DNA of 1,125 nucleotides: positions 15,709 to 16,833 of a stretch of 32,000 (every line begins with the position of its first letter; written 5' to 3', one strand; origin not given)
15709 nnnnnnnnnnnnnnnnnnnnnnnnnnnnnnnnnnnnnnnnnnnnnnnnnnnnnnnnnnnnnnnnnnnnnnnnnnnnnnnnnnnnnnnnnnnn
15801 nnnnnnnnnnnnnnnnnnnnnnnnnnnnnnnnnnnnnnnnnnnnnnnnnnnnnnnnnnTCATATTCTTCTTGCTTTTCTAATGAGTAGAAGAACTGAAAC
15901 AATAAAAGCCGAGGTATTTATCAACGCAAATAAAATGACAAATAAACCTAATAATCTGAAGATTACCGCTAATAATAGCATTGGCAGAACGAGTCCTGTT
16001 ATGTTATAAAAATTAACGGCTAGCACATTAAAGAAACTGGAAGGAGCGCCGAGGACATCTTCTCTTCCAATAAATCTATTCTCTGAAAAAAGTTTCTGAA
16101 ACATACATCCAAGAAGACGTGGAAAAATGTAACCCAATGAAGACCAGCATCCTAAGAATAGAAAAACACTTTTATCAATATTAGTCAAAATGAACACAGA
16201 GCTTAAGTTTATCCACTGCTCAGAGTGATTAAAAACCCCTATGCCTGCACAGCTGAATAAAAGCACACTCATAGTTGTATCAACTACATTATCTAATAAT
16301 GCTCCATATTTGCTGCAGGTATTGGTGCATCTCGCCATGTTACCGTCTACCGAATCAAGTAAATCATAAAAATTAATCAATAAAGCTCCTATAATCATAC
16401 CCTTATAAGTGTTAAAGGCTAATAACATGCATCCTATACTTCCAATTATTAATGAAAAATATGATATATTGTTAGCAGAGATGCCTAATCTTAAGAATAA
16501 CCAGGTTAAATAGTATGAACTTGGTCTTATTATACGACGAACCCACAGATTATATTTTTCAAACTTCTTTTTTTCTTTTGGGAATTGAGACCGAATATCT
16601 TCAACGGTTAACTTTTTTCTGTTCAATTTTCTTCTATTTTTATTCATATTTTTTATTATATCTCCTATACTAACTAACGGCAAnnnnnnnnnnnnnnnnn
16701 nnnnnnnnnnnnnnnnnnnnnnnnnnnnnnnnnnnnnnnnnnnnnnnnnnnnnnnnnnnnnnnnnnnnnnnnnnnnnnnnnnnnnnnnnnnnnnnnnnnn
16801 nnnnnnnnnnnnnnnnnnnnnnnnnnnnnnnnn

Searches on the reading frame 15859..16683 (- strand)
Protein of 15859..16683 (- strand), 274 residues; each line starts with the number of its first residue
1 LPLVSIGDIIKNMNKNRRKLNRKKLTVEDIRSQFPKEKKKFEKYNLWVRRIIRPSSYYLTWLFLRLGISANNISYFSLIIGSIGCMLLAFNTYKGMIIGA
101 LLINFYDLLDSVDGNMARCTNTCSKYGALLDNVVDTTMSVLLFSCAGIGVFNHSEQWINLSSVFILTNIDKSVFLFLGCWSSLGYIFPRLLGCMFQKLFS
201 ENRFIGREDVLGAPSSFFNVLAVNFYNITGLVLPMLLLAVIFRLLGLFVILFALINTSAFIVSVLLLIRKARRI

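Call 3: search_protein_families(library=pfam, proteins=[window:15859-16683:-], max_evalue=0.01)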
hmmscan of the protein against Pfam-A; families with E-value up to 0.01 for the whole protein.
window:15859-16683:- (274 aa): 1 family
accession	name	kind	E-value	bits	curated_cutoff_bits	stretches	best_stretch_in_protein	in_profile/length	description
PF01066.26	CDP-OH_P_transf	-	9.1e-10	39.6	22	1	70-165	4-93/152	CDP-alcohol phosphatidyltransferase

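Call 40: search_protein_families(library=ncbifam, proteins=[window:15859-16683:-], max_evalue=0.001)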
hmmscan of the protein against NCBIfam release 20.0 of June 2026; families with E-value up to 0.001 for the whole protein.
window:15859-16683:- (274 aa): 5 families
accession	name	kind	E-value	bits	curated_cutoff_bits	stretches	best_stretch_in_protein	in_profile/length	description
NF040950.1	archin_ph_syn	equivalog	4e-13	49.6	180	1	62-149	18-104/191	archaetidylinositol phosphate synthase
NF045883.1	PIPSynth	equivalog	8e-12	45.3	170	1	60-159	15-114/197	phosphatidylinositol phosphate synthase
NF041135.1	IPPtranDIPPsyn_Thcocales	equivalog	1.3e-07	31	580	1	68-167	250-345/419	bifunctional L-myo-inositol-1-phosphate cytidylyltransferase/CDP-L-myo-inositol myo-inositolphosphotransferase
NF052561.1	PIPSynBT1523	equivalog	1.2e-06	28.4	350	1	62-164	19-125/232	hypothetical protein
TIGR00560.1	pgsA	equivalog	0.00012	22.6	109.1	1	89-143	26-80/183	CDP-diacylglycerol--glycerol-3-phosphate 3-phosphatidyltransferase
